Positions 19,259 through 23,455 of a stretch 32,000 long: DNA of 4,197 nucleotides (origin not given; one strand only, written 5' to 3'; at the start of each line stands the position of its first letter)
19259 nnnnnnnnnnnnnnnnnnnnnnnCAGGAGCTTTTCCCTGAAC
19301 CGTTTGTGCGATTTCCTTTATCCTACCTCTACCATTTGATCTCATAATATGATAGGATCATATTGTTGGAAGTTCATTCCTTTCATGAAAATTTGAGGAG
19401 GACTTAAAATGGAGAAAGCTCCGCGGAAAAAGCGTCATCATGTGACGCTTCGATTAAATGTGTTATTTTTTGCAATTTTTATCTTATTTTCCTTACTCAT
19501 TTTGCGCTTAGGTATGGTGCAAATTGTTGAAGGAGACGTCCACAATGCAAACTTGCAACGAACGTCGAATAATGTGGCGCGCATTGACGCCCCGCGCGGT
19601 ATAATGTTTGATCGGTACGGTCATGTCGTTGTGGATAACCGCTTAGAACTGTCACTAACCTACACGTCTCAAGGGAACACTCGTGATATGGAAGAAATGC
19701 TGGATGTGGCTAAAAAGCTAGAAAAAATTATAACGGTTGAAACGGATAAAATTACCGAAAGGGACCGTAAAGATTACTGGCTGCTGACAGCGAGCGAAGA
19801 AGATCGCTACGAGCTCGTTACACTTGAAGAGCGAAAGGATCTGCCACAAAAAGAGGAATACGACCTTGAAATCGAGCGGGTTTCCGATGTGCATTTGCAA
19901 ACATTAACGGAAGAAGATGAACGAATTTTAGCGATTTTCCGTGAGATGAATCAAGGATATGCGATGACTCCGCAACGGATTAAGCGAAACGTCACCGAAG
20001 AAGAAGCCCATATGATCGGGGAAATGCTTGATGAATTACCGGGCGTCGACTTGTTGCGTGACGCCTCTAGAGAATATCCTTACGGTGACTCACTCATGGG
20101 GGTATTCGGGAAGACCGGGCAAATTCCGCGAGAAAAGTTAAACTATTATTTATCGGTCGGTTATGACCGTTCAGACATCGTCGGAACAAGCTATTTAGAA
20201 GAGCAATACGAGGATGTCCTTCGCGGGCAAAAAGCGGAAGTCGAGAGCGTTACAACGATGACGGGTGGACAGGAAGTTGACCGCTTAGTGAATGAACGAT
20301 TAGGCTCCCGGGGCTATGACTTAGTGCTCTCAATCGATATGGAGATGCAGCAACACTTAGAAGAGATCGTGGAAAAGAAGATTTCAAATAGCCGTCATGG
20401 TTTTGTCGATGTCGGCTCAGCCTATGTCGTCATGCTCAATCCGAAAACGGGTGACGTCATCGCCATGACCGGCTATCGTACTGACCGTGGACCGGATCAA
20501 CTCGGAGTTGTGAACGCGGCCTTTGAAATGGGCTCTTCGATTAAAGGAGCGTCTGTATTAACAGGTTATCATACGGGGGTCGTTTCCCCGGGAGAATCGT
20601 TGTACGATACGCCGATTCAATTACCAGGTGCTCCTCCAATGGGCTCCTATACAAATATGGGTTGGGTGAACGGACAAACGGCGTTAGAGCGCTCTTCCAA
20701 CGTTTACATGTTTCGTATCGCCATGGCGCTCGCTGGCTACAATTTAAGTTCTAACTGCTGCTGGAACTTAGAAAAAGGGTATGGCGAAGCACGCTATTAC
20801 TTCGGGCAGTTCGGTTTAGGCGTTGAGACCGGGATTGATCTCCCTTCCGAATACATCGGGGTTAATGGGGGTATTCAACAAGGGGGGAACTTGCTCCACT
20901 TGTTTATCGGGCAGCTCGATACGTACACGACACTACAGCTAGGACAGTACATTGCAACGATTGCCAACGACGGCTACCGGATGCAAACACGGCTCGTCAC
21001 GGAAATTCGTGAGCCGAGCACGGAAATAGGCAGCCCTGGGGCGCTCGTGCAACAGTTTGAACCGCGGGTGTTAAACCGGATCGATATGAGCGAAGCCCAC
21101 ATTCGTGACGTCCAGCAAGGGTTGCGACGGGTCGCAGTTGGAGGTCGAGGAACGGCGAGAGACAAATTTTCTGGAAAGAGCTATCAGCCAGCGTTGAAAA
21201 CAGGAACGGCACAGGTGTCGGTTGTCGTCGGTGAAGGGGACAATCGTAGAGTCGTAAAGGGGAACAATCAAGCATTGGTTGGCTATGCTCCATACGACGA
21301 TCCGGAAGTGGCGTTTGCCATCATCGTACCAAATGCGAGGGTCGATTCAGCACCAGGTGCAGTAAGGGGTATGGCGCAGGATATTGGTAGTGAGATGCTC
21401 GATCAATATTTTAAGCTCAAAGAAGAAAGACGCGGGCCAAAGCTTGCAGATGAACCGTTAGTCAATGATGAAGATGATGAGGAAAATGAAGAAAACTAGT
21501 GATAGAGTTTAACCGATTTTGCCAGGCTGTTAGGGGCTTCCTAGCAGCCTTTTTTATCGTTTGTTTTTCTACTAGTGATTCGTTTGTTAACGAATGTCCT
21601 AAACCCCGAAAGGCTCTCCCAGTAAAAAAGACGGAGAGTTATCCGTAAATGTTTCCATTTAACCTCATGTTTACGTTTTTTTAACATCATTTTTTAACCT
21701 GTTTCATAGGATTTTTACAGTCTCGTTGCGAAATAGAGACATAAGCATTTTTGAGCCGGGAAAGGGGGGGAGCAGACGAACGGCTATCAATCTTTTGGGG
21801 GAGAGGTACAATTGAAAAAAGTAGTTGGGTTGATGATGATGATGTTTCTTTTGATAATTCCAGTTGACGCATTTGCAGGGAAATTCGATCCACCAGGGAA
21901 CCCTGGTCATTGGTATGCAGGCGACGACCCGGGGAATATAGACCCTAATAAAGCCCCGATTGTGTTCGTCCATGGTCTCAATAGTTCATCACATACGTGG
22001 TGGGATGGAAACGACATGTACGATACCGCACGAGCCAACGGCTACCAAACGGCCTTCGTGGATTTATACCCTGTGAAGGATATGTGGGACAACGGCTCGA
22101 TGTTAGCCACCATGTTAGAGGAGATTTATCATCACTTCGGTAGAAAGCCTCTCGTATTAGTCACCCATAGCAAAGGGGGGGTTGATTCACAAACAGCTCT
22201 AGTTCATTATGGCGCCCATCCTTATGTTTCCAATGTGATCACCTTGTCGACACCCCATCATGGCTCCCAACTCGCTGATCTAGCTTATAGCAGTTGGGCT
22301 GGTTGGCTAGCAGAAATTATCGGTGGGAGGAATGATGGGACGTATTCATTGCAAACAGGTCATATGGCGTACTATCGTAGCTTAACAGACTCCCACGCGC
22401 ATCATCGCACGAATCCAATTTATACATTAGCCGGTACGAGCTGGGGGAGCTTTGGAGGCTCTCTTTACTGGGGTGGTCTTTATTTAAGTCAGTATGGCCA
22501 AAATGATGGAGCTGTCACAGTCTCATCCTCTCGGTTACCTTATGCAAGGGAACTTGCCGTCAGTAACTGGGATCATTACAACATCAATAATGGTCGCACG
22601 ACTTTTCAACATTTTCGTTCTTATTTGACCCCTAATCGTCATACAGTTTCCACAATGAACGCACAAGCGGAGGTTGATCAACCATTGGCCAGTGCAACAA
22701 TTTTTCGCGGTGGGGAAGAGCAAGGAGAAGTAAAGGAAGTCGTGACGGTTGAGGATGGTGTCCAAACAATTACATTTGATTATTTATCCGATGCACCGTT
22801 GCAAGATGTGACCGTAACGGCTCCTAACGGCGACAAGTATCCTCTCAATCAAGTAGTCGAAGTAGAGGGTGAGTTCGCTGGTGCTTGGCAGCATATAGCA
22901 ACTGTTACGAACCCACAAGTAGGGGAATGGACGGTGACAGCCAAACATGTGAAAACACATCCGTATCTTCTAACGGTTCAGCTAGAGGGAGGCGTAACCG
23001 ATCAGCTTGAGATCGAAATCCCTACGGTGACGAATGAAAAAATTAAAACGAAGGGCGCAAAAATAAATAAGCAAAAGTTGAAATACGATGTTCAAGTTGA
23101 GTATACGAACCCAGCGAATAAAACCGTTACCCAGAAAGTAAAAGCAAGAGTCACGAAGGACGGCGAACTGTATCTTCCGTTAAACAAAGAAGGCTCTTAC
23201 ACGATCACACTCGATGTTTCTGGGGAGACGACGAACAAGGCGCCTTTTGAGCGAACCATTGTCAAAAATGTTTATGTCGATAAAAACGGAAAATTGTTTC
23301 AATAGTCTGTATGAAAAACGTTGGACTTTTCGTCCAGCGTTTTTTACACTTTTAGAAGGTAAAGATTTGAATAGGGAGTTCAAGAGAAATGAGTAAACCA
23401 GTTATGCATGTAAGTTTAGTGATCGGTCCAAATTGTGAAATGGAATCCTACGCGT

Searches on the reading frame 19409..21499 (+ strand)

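Call 4: search_protein_families(library=pfam, proteins=[window:19409-21499:+])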
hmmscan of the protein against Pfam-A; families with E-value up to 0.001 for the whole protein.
window:19409-21499:+ (696 aa): 2 families
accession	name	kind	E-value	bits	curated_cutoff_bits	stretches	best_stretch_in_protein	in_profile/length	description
PF00905.27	Transpeptidase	-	2.4e-52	178.4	22.1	1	339-653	2-290/299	Penicillin binding protein transpeptidase domain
PF03717.20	PBP_dimer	-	5.9e-40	138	24.4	1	59-291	2-177/180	Penicillin-binding Protein dimerisation domain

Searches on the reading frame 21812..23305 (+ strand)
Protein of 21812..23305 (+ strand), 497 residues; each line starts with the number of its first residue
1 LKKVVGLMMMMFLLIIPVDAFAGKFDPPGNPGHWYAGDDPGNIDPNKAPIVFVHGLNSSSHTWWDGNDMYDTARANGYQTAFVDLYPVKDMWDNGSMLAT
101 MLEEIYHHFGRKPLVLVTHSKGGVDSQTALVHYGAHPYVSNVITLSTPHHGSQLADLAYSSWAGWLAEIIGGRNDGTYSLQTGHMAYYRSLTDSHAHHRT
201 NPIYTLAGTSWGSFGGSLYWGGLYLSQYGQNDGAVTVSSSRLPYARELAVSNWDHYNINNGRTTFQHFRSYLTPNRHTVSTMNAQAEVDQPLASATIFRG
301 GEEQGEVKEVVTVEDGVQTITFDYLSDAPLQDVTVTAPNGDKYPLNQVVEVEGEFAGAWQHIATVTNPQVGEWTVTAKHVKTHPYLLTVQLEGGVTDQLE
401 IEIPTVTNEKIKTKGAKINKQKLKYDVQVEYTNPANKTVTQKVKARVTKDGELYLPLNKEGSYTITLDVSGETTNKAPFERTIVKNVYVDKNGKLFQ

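Call 62: search_protein_families(library=pfam, proteins=[window:21812-23305:+])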
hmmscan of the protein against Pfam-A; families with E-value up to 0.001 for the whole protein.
window:21812-23305:+ (497 aa): 1 family
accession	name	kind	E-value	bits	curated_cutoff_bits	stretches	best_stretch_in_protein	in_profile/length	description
PF07819.20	PGAP1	-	1.3e-06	28.7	24.3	1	104-154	78-134/233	PGAP1-like alpha/beta domain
